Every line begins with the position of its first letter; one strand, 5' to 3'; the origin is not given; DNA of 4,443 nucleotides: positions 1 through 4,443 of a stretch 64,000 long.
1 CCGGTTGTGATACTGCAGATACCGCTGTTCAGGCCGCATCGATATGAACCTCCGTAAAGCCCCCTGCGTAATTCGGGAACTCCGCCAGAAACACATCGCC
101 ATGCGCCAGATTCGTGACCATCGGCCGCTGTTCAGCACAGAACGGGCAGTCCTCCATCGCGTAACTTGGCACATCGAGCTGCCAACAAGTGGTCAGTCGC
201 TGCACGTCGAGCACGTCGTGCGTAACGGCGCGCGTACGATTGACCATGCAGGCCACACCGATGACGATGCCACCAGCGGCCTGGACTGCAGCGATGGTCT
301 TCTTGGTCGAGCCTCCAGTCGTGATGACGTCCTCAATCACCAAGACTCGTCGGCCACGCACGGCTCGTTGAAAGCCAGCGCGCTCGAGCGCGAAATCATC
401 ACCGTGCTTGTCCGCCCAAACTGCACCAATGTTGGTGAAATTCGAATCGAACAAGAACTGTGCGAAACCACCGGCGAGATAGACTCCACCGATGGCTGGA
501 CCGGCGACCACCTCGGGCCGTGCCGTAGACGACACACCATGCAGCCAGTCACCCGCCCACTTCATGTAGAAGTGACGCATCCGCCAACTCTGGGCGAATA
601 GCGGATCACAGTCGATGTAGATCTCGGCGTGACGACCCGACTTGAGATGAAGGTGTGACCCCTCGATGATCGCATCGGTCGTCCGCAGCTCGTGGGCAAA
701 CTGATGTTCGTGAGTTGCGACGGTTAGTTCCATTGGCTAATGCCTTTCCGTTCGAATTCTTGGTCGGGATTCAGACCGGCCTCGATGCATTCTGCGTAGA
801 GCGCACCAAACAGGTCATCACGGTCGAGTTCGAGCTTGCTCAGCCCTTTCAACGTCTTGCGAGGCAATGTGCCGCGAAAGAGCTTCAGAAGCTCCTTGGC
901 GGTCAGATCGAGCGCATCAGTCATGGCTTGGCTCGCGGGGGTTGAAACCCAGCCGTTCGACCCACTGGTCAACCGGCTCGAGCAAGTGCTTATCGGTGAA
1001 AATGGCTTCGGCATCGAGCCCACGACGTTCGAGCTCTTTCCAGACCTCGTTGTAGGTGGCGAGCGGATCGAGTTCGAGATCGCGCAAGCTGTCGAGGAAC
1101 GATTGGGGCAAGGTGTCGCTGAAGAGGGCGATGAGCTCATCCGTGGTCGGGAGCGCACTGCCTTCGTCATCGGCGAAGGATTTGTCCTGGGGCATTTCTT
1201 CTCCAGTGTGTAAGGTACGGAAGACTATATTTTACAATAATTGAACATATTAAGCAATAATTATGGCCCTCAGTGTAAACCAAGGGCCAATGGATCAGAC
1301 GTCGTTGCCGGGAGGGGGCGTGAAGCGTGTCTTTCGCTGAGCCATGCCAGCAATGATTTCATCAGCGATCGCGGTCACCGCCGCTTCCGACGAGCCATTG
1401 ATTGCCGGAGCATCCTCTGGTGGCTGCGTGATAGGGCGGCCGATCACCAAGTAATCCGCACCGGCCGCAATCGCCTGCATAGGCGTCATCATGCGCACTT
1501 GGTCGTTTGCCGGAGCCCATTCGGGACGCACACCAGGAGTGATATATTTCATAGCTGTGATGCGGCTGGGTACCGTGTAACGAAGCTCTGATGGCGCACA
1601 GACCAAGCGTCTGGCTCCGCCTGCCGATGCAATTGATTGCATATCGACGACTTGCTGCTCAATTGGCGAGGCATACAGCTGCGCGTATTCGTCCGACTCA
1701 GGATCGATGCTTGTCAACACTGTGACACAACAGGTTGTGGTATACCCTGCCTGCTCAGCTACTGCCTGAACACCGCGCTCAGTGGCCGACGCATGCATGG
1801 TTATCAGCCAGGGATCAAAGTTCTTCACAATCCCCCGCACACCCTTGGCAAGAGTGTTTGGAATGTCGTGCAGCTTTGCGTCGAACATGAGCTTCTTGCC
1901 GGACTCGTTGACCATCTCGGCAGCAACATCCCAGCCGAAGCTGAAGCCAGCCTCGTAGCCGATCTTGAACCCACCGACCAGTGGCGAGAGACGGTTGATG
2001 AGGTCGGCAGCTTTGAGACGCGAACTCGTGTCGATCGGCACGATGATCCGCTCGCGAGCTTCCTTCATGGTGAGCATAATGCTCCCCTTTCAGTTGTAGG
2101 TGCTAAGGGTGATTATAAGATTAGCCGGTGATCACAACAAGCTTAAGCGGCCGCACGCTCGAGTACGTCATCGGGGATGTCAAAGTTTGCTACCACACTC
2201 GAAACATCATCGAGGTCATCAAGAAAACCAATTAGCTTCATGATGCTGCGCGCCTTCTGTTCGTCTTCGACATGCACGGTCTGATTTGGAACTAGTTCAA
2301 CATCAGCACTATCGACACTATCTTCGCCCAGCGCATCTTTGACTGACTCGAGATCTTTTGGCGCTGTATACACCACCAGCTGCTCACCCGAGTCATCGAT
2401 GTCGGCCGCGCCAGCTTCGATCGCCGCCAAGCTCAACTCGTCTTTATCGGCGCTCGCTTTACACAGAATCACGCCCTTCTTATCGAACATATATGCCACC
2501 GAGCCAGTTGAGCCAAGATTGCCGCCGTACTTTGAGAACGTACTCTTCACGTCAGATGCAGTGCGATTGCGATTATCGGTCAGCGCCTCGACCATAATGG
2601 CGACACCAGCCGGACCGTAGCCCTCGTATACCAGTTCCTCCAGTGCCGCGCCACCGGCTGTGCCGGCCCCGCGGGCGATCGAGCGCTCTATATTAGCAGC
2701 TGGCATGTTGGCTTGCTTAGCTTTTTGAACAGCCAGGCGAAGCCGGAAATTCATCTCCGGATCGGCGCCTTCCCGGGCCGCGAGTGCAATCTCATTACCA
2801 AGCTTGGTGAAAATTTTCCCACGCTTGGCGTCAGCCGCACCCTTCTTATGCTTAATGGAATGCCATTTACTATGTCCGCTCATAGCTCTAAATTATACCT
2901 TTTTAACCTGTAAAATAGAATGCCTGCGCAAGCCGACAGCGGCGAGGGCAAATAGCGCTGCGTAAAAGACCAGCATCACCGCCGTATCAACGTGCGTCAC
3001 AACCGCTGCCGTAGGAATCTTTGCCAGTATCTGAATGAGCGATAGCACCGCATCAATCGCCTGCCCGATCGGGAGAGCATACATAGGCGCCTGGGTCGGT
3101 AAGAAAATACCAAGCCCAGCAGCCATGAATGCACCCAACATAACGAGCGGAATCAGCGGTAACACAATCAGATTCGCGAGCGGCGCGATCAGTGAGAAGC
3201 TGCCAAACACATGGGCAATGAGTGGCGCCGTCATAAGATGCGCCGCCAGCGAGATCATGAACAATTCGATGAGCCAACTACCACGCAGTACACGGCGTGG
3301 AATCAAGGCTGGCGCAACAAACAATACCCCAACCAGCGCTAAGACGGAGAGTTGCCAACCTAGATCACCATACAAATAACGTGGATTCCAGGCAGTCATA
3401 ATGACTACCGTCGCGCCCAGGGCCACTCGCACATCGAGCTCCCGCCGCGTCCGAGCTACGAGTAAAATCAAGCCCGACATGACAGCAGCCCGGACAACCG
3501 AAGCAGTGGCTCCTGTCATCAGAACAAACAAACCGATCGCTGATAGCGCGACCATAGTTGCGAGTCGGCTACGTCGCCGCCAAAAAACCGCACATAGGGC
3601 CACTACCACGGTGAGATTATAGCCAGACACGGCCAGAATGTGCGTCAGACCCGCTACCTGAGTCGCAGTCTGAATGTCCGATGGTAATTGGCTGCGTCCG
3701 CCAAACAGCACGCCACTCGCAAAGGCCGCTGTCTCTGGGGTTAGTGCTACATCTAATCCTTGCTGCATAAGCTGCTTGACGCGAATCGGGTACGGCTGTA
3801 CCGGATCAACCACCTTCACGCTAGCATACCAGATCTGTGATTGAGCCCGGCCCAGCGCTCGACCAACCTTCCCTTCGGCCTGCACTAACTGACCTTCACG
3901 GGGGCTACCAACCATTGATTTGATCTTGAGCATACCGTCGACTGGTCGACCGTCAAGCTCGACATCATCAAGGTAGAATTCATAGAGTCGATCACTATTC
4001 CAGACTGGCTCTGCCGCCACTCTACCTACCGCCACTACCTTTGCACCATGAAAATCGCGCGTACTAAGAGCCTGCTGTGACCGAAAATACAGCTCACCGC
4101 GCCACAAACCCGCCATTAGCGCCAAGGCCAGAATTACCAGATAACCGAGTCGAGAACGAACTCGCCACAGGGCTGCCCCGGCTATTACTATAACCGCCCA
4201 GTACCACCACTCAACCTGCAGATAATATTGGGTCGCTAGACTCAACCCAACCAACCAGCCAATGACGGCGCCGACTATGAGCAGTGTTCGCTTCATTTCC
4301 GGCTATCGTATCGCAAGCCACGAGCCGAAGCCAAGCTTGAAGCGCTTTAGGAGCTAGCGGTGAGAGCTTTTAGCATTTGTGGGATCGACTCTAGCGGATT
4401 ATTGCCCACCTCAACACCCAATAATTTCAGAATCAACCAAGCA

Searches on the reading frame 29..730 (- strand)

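Call 78: search_protein_families(library=pfam, proteins=[window:29-730:-], max_evalue=0.001)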
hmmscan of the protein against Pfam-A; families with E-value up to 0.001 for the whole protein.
window:29-730:- (233 aa): 1 family
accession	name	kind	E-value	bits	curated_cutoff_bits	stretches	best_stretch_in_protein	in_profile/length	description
PF00156.33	Pribosyltran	-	1.7e-09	37.6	26.3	1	71-172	29-133/158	Phosphoribosyl transferase domain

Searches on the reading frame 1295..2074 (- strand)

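Call 78: search_protein_families(library=pfam, proteins=[window:1295-2074:-], max_evalue=0.001)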
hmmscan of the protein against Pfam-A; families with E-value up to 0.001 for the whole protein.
window:1295-2074:- (259 aa): 1 family
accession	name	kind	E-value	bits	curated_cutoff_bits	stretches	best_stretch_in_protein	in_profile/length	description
PF00215.30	OMPdecase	-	3.1e-30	106.2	27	1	9-222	2-215/221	Orotidine 5'-phosphate decarboxylase / HUMPS family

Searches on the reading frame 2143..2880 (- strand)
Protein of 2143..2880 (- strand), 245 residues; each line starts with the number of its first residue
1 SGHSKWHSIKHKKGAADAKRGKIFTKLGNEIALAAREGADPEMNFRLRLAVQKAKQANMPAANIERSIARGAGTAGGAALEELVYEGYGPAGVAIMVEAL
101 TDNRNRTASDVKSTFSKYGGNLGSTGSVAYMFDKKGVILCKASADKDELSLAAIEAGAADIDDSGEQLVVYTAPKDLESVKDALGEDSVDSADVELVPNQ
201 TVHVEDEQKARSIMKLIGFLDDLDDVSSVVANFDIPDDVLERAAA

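Call 78: search_protein_families(library=pfam, proteins=[window:2143-2880:-], max_evalue=0.001)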
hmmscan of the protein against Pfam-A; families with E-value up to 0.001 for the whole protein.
window:2143-2880:- (245 aa): 2 families
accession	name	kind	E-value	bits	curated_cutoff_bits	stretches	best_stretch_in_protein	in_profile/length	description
PF01709.26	Transcrip_reg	-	3.9e-55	186.4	27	1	80-233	1-160/160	TACO1/YebC second and third domain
PF20772.2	TACO1_YebC_N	-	1.3e-31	109.3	36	1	4-73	1-72/73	TACO1/YebC protein N-terminal domain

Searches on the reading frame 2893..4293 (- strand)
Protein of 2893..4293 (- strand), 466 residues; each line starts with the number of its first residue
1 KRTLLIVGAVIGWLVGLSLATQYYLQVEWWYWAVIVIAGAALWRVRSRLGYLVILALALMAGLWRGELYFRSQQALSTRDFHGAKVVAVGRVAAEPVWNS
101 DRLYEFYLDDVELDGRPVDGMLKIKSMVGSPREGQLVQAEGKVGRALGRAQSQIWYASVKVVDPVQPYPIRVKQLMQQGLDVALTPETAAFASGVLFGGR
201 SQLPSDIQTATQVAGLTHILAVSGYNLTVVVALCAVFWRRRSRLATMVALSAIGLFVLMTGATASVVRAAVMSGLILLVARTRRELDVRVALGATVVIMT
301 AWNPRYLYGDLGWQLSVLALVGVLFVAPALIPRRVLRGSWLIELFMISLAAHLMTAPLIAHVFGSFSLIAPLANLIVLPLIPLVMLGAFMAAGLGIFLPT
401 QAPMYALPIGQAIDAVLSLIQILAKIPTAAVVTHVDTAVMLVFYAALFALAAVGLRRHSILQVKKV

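Call 26: search_protein_families(library=pfam, proteins=[window:2893-4293:-], max_evalue=0.001)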
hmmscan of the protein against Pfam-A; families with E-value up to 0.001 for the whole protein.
window:2893-4293:- (466 aa): 2 families
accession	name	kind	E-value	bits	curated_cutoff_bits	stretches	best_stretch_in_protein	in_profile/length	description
PF03772.21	Competence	-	7.4e-45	153.8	23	1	196-454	2-267/270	Competence protein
PF13567.11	DUF4131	-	6.6e-07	29.6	31.6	1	24-145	2-132/165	Domain of unknown function (DUF4131)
